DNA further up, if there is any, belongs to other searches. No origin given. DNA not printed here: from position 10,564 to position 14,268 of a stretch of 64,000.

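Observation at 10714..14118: All-in-one biotin-dependent acyl-CoA carboxylase (BC-BCCP-CT in one 1134-aa chain) at the head of a beta-oxidation-like operon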

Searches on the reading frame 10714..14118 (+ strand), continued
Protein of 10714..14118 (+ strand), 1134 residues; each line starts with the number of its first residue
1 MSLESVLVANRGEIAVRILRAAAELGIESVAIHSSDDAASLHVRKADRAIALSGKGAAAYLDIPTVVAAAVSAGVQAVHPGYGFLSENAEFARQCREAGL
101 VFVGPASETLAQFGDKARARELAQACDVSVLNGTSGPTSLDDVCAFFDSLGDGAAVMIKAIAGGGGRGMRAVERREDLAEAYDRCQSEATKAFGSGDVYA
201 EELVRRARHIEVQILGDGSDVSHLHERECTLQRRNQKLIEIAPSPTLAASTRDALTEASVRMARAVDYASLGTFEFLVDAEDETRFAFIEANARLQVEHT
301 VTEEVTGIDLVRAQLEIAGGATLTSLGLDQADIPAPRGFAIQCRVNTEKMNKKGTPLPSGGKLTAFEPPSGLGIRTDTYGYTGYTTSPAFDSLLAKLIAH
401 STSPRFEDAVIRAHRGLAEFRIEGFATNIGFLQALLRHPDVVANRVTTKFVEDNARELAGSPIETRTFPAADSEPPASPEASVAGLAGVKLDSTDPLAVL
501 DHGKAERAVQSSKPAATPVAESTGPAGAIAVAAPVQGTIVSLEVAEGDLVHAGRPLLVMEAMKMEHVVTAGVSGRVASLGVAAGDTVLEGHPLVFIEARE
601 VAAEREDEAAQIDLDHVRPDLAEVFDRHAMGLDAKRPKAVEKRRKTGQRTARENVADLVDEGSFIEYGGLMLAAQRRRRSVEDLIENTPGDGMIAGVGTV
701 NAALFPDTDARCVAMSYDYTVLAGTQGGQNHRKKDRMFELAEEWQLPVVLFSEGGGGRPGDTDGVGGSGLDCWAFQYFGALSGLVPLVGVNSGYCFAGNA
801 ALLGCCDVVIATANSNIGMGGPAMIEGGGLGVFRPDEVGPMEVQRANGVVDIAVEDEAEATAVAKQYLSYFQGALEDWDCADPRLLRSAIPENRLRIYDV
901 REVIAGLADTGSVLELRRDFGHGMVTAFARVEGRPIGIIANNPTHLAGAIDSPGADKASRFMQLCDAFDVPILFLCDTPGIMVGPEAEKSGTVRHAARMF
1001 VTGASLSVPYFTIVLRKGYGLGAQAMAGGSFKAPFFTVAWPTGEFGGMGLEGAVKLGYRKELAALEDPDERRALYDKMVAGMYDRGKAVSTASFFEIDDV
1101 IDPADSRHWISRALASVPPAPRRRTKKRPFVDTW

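Call 15: find_homologous_proteins(query=window:10714-14118:+, max_evalue=1e-50)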
Query window:10714-14118:+ (1134 aa): 8000 proteins with E <= 1e-50 among 8000 candidates; the best 120 are listed.
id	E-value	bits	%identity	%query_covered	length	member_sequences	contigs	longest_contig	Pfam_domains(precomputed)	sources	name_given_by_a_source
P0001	0.0e+0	2523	100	100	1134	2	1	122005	PF25973.1,PF01039.28,PF02786.23,PF00364.29,PF00289.29,PF25917.1,PF03255.20,PF02785.26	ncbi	-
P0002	0.0e+0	2049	81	100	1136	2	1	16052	PF25973.1,PF25984.1,PF01039.28,PF02786.23,PF00364.29,PF00289.29,PF25917.1,PF03255.20,PF02785.26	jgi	-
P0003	0.0e+0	2041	80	100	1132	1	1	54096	PF25973.1,PF01039.28,PF02786.23,PF00364.29,PF00289.29,PF25917.1,PF03255.20,PF02785.26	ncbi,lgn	-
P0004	0.0e+0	1803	73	100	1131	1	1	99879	PF01039.28,PF02786.23,PF00364.29,PF00289.29,PF25917.1,PF03255.20,PF02785.26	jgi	jgi:acetyl/propionyl-CoA carboxylase alpha subunit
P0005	0.0e+0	1780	72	100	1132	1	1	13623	PF01039.28,PF02786.23,PF00364.29,PF00289.29,PF25917.1,PF03255.20,PF02785.26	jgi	-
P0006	0.0e+0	1760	70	100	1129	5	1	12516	PF25973.1,PF01039.28,PF02786.23,PF00364.29,PF00289.29,PF02222.28,PF25917.1,PF03255.20,PF02785.26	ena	-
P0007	0.0e+0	1742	70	100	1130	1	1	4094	PF25973.1,PF01039.28,PF02786.23,PF00364.29,PF00289.29,PF02222.28,PF25917.1,PF03255.20,PF02785.26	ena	-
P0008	0.0e+0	1739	69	100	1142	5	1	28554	PF25973.1,PF25984.1,PF01039.28,PF02786.23,PF00364.29,PF00289.29,PF02222.28,PF25919.1,PF25917.1,PF03255.20,PF02785.26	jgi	jgi:acetyl/propionyl-CoA carboxylase alpha subunit/acetyl-CoA carboxylase carboxyltransferase compon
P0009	0.0e+0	1735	69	100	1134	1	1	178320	PF25973.1,PF01039.28,PF02786.23,PF00364.29,PF00289.29,PF25919.1,PF25917.1,PF03255.20,PF02785.26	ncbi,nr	ncbi:MAG: biotin/lipoyl-binding protein [Chloroflexi bacterium]|nr:biotin/lipoyl-binding protein [Ch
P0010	0.0e+0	1733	69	100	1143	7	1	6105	PF25973.1,PF01039.28,PF02786.23,PF00364.29,PF00289.29,PF25919.1,PF03255.20,PF02785.26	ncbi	-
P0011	0.0e+0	1724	69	100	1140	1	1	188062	PF25973.1,PF01039.28,PF02786.23,PF00364.29,PF00289.29,PF25919.1,PF03255.20,PF02785.26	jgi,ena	-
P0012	0.0e+0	1723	68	100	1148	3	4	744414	PF25973.1,PF25984.1,PF01039.28,PF02786.23,PF00364.29,PF00289.29,PF25919.1,PF25917.1,PF03255.20,PF02785.26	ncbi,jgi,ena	jgi:acetyl/propionyl-CoA carboxylase alpha subunit/acetyl-CoA carboxylase carboxyltransferase compon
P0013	0.0e+0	1723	68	100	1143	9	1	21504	PF25973.1,PF01039.28,PF02786.23,PF00364.29,PF00289.29,PF25919.1,PF25917.1,PF03255.20,PF02785.26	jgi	jgi:acetyl/propionyl-CoA carboxylase alpha subunit/acetyl-CoA carboxylase carboxyltransferase compon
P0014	0.0e+0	1719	69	100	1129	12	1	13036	PF25973.1,PF01039.28,PF02786.23,PF00364.29,PF00289.29,PF25917.1,PF03255.20,PF02785.26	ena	-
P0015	0.0e+0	1718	69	100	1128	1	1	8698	PF25973.1,PF25984.1,PF01039.28,PF02786.23,PF00364.29,PF00289.29,PF25919.1,PF25917.1,PF03255.20,PF02785.26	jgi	jgi:acetyl/propionyl-CoA carboxylase alpha subunit/acetyl-CoA carboxylase carboxyltransferase compon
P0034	0.0e+0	1703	68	100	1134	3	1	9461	PF25973.1,PF01039.28,PF02786.23,PF00364.29,PF00289.29,PF25919.1,PF25917.1,PF03255.20,PF02785.26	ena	-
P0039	0.0e+0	1700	68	100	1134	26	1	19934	PF25973.1,PF01039.28,PF02786.23,PF00364.29,PF00289.29,PF02222.28,PF03255.20,PF02785.26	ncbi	-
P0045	0.0e+0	1697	68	100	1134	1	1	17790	PF01039.28,PF02786.23,PF00364.29,PF00289.29,PF02222.28,PF03255.20,PF02785.26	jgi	jgi:acetyl/propionyl-CoA carboxylase alpha subunit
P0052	0.0e+0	1696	68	100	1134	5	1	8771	PF01039.28,PF02786.23,PF00364.29,PF00289.29,PF02222.28,PF25919.1,PF03255.20,PF02785.26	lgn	-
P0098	0.0e+0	1682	67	100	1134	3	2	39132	PF25973.1,PF01039.28,PF02786.23,PF00364.29,PF00289.29,PF25919.1,PF25917.1,PF03255.20,PF02785.26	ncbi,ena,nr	ncbi:MAG TPA: carboxyl transferase domain-containing protein [Candidatus Binataceae bacterium]|nr:ca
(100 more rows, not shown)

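Call 16: find_encoding_contigs(protein=P0001, flank=10000, max_places=3)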
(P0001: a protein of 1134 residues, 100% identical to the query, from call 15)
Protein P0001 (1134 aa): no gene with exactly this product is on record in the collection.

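Call 17: find_encoding_contigs(protein=P0003, flank=10000, max_places=3)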
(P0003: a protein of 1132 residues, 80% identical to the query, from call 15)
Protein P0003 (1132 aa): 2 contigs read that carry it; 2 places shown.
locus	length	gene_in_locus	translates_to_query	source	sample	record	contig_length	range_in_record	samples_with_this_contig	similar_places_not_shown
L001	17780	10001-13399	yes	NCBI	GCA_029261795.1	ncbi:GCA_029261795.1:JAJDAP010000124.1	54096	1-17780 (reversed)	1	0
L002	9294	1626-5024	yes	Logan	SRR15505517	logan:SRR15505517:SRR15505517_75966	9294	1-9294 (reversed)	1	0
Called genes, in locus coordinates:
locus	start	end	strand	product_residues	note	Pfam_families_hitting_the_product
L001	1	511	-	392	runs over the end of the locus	PF22691:Thiolase_C_1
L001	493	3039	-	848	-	PF07715:Plug, PF00593:TonB_dep_Rec_b-barrel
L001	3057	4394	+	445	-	PF13469:Sulfotransfer_3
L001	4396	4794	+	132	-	PF07366:SnoaL (weak), PF12680:SnoaL_2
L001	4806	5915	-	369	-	PF01636:APH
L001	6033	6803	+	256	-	PF05721:PhyH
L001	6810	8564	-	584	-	PF07969:Amidohydro_3, PF01979:Amidohydro_1 (weak)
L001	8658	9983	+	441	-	PF07690:MFS_1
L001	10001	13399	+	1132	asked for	PF00289:Biotin_carb_N, PF02786:CPSase_L_D2, PF02785:Biotin_carb_C, PF25917:BSH_RND (faint), PF25973:BSH_CzcB (faint), PF00364:Biotin_lipoyl, PF01039:Carboxyl_trans, PF03255:ACCA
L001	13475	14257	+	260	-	PF00378:ECH_1, PF16113:ECH_2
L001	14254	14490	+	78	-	-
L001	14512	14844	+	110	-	-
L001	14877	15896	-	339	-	PF13409:GST_N_2, PF13417:GST_N_3, PF00043:GST_C (weak), PF14497:GST_C_3 (weak), PF13410:GST_C_2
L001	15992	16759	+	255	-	PF00106:adh_short, PF08659:KR, PF13561:adh_short_C2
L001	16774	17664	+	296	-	-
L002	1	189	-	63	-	?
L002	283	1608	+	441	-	PF07690:MFS_1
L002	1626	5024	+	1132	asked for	PF00289:Biotin_carb_N, PF02786:CPSase_L_D2, PF02785:Biotin_carb_C, PF25917:BSH_RND (faint), PF25973:BSH_CzcB (faint), PF00364:Biotin_lipoyl, PF01039:Carboxyl_trans, PF03255:ACCA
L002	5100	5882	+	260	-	PF00378:ECH_1, PF16113:ECH_2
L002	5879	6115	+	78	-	-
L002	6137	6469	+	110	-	-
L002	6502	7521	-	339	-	PF13409:GST_N_2, PF13417:GST_N_3, PF00043:GST_C (weak), PF14497:GST_C_3 (weak), PF13410:GST_C_2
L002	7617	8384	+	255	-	PF00106:adh_short, PF08659:KR, PF13561:adh_short_C2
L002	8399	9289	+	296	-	-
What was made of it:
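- LCC-ECH* adjacency persists in L001 even after loss of the ACAD pair (call 17). One close relative has lost the ACAD pair (call 17). LCC-ECH* adjacency survives loss of the ACAD pair in L001 (call 17).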

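Call 18: find_encoding_contigs(protein=P0004, flank=8000, max_places=2)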
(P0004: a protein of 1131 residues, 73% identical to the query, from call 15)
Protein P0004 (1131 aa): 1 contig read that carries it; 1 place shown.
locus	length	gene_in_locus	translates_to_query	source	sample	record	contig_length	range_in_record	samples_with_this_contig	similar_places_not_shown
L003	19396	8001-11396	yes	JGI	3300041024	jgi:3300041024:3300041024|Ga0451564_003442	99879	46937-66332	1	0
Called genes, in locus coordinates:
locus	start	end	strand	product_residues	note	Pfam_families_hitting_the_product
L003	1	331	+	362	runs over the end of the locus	PF04307:YdjM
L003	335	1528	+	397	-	PF07690:MFS_1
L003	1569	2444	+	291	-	PF13452:FAS1_DH_region (faint), PF01575:MaoC_dehydratas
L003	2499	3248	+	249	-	PF00106:adh_short, PF08659:KR, PF13561:adh_short_C2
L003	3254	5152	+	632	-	PF12228:DUF3604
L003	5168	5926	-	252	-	PF00596:Aldolase_II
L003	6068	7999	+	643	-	PF01011:PQQ, PF13360:PQQ_2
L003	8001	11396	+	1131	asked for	PF00289:Biotin_carb_N, PF02786:CPSase_L_D2, PF02785:Biotin_carb_C, PF00364:Biotin_lipoyl, PF25917:BSH_RND, PF01039:Carboxyl_trans, PF03255:ACCA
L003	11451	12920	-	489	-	PF00248:Aldo_ket_red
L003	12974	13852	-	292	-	PF05721:PhyH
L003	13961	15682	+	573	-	PF07969:Amidohydro_3, PF01979:Amidohydro_1 (faint)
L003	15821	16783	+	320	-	PF00106:adh_short, PF08659:KR, PF13561:adh_short_C2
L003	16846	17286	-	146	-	PF01243:PNPOx_N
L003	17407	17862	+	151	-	PF12973:Cupin_7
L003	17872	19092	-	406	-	PF03601:Cons_hypoth698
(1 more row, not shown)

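Call 19: find_encoding_contigs(protein=P0009, flank=8000, max_places=2)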
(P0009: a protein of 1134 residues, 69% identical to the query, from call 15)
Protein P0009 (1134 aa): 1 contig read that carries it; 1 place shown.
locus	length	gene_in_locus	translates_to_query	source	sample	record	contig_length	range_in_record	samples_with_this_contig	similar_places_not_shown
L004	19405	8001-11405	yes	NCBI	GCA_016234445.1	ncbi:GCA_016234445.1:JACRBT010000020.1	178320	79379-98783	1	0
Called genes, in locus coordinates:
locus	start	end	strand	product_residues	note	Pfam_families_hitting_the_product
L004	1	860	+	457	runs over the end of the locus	PF00390:malic, PF03949:Malic_M (faint)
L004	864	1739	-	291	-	PF09754:PAC2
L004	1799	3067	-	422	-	PF00890:FAD_binding_2 (weak), PF01266:DAO (faint), PF01494:FAD_binding_3 (faint), PF07992:Pyr_redox_2 (faint), PF12831:FAD_oxidored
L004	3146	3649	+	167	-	-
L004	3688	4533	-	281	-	PF18915:DUF5667 (weak)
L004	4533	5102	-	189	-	PF07638:Sigma70_ECF, PF04542:Sigma70_r2, PF08281:Sigma70_r4_2, PF04545:Sigma70_r4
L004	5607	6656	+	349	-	PF13400:Tad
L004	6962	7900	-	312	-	PF01040:UbiA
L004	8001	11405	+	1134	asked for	PF00289:Biotin_carb_N, PF02786:CPSase_L_D2, PF02785:Biotin_carb_C, PF25917:BSH_RND (faint), PF25919:BSH_CusB (faint), PF00364:Biotin_lipoyl, PF01039:Carboxyl_trans, PF03255:ACCA (weak), +1 more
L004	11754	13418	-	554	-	-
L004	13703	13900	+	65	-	PF14076:DUF4258 (weak)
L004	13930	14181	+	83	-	PF10049:DUF2283 (weak)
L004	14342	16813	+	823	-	-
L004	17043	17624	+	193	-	-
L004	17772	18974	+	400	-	PF02515:CoA_transf_3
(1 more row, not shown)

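Call 20: find_encoding_contigs(protein=P0012, flank=8000, max_places=2)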
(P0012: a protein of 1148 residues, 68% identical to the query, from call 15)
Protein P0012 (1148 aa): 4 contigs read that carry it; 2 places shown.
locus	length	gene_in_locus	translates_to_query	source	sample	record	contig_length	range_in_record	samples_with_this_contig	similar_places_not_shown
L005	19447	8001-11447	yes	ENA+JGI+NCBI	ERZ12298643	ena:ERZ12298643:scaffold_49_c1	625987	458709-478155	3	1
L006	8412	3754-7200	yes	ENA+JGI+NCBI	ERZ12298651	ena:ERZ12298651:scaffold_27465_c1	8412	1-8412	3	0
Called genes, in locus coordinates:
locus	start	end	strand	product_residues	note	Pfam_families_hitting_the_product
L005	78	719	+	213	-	PF02798:GST_N, PF13417:GST_N_3, PF13409:GST_N_2, PF00043:GST_C, PF14497:GST_C_3 (weak), PF13410:GST_C_2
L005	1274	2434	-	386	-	PF00144:Beta-lactamase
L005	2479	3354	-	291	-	PF10370:Rv2993c-like_N (faint), PF01557:FAA_hydrolase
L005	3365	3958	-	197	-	PF00903:Glyoxalase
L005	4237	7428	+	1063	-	PF00989:PAS, PF08448:PAS_4, PF08447:PAS_3 (weak), PF13426:PAS_9, PF08448:PAS_4, PF00512:HisKA, PF02518:HATPase_c, PF00072:Response_reg, +1 more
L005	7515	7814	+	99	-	-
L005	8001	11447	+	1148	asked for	PF00289:Biotin_carb_N, PF02786:CPSase_L_D2, PF02785:Biotin_carb_C, PF25919:BSH_CusB (faint), PF00364:Biotin_lipoyl, PF25917:BSH_RND, PF01039:Carboxyl_trans, PF03255:ACCA (weak), +2 more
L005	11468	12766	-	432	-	PF00999:Na_H_Exchanger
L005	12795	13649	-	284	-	PF01636:APH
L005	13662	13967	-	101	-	PF13291:ACT_4 (weak), PF01842:ACT, PF22629:ACT_AHAS_ss, PF13710:ACT_5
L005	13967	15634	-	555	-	PF02776:TPP_enzyme_N, PF00205:TPP_enzyme_M, PF02775:TPP_enzyme_C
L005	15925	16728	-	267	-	PF05721:PhyH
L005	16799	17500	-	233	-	PF00970:FAD_binding_6, PF00175:NAD_binding_1 (weak)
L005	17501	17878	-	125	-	PF00111:Fer2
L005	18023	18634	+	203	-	PF01726:LexA_DNA_bind, PF00717:Peptidase_S24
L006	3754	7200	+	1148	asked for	PF00289:Biotin_carb_N, PF02786:CPSase_L_D2, PF02785:Biotin_carb_C, PF25919:BSH_CusB (faint), PF00364:Biotin_lipoyl, PF25917:BSH_RND, PF01039:Carboxyl_trans, PF03255:ACCA (weak), +2 more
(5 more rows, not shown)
